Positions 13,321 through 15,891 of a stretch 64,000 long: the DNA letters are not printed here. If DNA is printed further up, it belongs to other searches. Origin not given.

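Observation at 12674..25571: Two mirror-ordered molybdenum hydroxylase gene sets with an outer-membrane protein and secreted TldD/TldE-like peptidases embedded between them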

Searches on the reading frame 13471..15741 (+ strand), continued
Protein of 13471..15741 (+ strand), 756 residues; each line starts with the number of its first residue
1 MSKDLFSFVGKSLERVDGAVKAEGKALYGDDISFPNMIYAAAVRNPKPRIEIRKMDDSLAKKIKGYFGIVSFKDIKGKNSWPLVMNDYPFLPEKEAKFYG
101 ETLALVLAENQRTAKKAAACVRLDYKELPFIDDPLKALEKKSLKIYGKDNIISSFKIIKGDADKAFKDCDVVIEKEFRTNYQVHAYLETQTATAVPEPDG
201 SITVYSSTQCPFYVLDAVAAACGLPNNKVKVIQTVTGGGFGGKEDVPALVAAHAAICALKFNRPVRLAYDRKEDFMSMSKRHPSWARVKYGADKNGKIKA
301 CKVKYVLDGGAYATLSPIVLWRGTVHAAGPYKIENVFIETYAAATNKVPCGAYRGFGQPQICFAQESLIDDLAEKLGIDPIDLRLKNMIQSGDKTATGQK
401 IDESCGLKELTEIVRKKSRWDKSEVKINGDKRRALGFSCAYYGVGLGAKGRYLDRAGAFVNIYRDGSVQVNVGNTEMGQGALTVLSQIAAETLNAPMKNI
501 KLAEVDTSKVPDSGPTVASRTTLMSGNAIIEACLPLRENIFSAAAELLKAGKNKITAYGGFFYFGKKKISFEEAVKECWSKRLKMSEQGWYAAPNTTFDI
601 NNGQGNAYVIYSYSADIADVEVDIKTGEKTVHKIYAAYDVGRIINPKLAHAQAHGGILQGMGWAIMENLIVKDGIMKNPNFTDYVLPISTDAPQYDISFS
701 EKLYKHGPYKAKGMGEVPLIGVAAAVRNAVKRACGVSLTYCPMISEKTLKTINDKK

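Call 80: search_protein_families(library=ncbifam, proteins=[L121:16486-17820:+, L121:17834-19219:+, L121:2409-3815:+, L120:5734-6978:+, L109:14245-17013:+], max_evalue=0.00001)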
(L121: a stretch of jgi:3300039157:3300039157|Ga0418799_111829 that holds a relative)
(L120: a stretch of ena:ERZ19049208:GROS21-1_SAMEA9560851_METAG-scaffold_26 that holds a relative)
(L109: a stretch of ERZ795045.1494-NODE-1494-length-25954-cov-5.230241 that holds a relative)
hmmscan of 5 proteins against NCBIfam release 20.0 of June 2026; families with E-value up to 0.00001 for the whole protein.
L121:16486-17820:+ (444 aa): 27 families (the best 25 are shown)
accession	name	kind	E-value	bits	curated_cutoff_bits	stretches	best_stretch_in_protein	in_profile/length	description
NF005540.0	PRK07203.1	equivalog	2.7e-145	484.4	444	1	5-442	3-442/444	putative aminohydrolase SsnA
TIGR03314.1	Se_ssnA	subfamily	2.7e-140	468.1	455.5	1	5-442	2-441/441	putative selenium metabolism protein SsnA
NF006055.0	PRK08203.1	equivalog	4.1e-56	190.4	532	1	3-439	6-451/455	8-oxoguanine deaminase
NF004701.0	PRK06038.1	equivalog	1.6e-53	182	609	1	4-438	6-426/432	N-ethylammeline chlorohydrolase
NF005557.0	PRK07228.1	equivalog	8.7e-53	179.6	522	1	5-441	4-440/445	5'-deoxyadenosine deaminase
NF006549.0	PRK09045.1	equivalog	2.5e-47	161.5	540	1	5-437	11-438/444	TRZ/ATZ family hydrolase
NF006056.0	PRK08204.1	subfamily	5.1e-41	140.9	391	1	4-437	5-439/449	hypothetical protein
NF004995.0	PRK06380.1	subfamily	1.9e-39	135.9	567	1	5-426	4-411/418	metal-dependent hydrolase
NF006252.0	PRK08393.1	equivalog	1.3e-38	133.2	617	1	5-431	4-416/424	N-ethylammeline chlorohydrolase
NF009059.0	PRK12393.1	equivalog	6.6e-37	127.3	543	2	198-434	214-451/460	amidohydrolase family protein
NF012037.0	PRK15493.1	equivalog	1.7e-34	119.4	779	1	8-427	7-422/435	bifunctional S-methyl-5'-thioadenosine deaminase/S-adenosylhomocysteine deaminase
NF006681.0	PRK09229.1-2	equivalog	3.9e-27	95.1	362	1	19-427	17-439/451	formimidoylglutamate deiminase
TIGR02022.1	hutF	equivalog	2.7e-24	85.7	413.05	1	37-426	27-443/455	formimidoylglutamate deiminase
NF005211.0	PRK06687.1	equivalog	3.4e-24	85.4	703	1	32-420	30-415/419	TRZ/ATZ family protein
TIGR02967.1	guan_deamin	equivalog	6.8e-24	84.6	375.4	1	140-378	117-361/401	guanine deaminase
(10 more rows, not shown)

L121:17834-19219:+ (461 aa): 16 families
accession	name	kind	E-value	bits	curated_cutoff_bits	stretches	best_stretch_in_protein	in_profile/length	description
TIGR01139.1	cysK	equivalog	4.3e-43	147.7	350.95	1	66-366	16-294/298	cysteine synthase A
TIGR01136.1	cysKM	subfamily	1.1e-42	146.4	344.15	1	67-366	17-295/299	cysteine synthase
NF007989.0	PRK10717.1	equivalog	6.3e-36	124.1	387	1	81-367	39-315/334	cysteine synthase A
TIGR01138.1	cysM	equivalog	4.2e-26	92.1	394.2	1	69-365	21-285/290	cysteine synthase B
TIGR01137.1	cysta_beta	equivalog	6.6e-26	91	510.25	1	67-297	22-256/457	cystathionine beta-synthase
NF008735.0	PRK11761.1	equivalog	7.6e-25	87.8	413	1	70-365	26-289/296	cysteine synthase CysM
TIGR03945.1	PLP_SbnA_fam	equivalog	8.1e-20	71.1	349.95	1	69-302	20-251/304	2,3-diaminopropionate biosynthesis protein SbnA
NF053679.1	CysteaSynCapA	equivalog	2.5e-11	43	600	1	87-297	47-264/329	cysteate synthase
NF006094.0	PRK08246.1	subfamily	1.3e-08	34.6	331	1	82-260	48-209/310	serine/threonine dehydratase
NF006058.0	PRK08206.1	equivalog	3.8e-07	28.9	276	0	93-162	103-170/402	diaminopropionate ammonia-lyase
NF004996.0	PRK06381.1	equivalog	4e-07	29.4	266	1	104-173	59-128/319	threonine synthase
NF005147.0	PRK06608.1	equivalog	8.3e-07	28.1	380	1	84-162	52-127/339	serine/threonine dehydratase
NF005292.0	PRK06815.1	equivalog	9.3e-07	28.2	371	1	83-258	48-211/320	threonine/serine dehydratase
TIGR01124.1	ilvA_2Cterm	equivalog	1.3e-06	27.3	411.3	1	81-265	42-215/499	threonine ammonia-lyase, biosynthetic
NF045641.2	BHydaspDhtseBhcB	equivalog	1.8e-06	27.4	550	1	108-259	68-211/312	beta-hydroxyaspartate dehydratase BhcB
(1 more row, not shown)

L121:2409-3815:+ (468 aa): 45 families (the best 25 are shown)
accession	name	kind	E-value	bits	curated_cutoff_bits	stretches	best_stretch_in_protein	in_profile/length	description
NF006055.0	PRK08203.1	equivalog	1.1e-193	643.9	532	1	18-466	5-452/455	8-oxoguanine deaminase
NF009059.0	PRK12393.1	equivalog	4.5e-129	431.1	543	1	18-464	6-455/460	amidohydrolase family protein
NF005557.0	PRK07228.1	equivalog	5.5e-83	279.1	522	1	19-464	3-437/445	5'-deoxyadenosine deaminase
NF006549.0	PRK09045.1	equivalog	1.8e-68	231.2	540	1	30-463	20-438/444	TRZ/ATZ family hydrolase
NF004701.0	PRK06038.1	equivalog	2.1e-63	214.5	609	1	18-463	5-425/432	N-ethylammeline chlorohydrolase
NF006252.0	PRK08393.1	equivalog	2.3e-62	211.4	617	1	18-461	2-420/424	N-ethylammeline chlorohydrolase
NF006681.0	PRK09229.1-2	equivalog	2.2e-57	194.8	362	1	37-450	19-435/451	formimidoylglutamate deiminase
NF006056.0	PRK08204.1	subfamily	2.4e-57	194.7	391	1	19-464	5-440/449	hypothetical protein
NF004801.0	PRK06151.1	subfamily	1.3e-55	189.2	416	1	20-464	5-462/491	chlorohydrolase family protein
NF005211.0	PRK06687.1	equivalog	2.1e-53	181.6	703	1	49-448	31-417/419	TRZ/ATZ family protein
NF012037.0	PRK15493.1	equivalog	4.3e-49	167.5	779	1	27-455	10-424/435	bifunctional S-methyl-5'-thioadenosine deaminase/S-adenosylhomocysteine deaminase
NF004995.0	PRK06380.1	subfamily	1.3e-47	162.8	567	1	18-454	2-413/418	metal-dependent hydrolase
NF005540.0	PRK07203.1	equivalog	1.2e-45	156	444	1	19-464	2-438/444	putative aminohydrolase SsnA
TIGR03314.1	Se_ssnA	subfamily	1.9e-44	152.3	455.5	1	19-463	1-436/441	putative selenium metabolism protein SsnA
NF006679.0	PRK09228.1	subfamily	5e-44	150.8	351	1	15-410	7-393/433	guanine deaminase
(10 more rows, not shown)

L120:5734-6978:+ (414 aa): 11 families
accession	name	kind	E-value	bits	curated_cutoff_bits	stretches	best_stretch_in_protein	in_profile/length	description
NF003976.0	PRK05469.1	subfamily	2.3e-166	553.7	255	1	6-412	2-407/409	tripeptide aminopeptidase PepT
TIGR01882.1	peptidase-T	equivalog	3.4e-146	487.3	285.75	1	7-413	3-409/410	peptidase T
NF009920.0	PRK13381.1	subfamily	4.8e-129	430.8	293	1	1-409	1-407/412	peptidase T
TIGR01883.1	PepT-like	hypoth_equivalog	1.3e-34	119.8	274.25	1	123-407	77-360/361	peptidase T-like protein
NF005602.0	PRK07338.1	equivalog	2.7e-13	49.3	357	1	145-398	130-387/409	hydrolase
NF006400.0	PRK08651.1-3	equivalog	5.5e-09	35.3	374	1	145-256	122-239/410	succinyl-diaminopimelate desuccinylase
NF004788.0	PRK06133.1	subfamily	1.9e-08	33.7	349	1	145-243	142-243/417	glutamate carboxypeptidase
TIGR01910.1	DapE-ArgE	subfamily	1.1e-07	31.4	217.6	0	145-259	104-219/373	ArgE/DapE family deacylase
NF006399.0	PRK08651.1-2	equivalog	3.1e-07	29.8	381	0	145-252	107-217/405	succinyl-diaminopimelate desuccinylase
TIGR01891.1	amidohydrolases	subfamily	3.2e-07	29.8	153.75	1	151-382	95-341/366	amidohydrolase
TIGR01893.1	aa-his-dipept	subfamily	4.3e-07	29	343.75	0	130-209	94-169/478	beta-Ala-His dipeptidase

L109:14245-17013:+ (922 aa): 2 families
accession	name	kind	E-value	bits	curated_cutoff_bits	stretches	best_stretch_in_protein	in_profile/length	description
TIGR02800.1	propeller_TolB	equivalog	1.1e-09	37.8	343.15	1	351-434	195-276/418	Tol-Pal system beta propeller repeat protein TolB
NF053518.1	DipepPtdsDpp5Prph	equivalog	1.2e-07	30.7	900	0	327-462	179-315/655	dipeptidyl-peptidase Dpp5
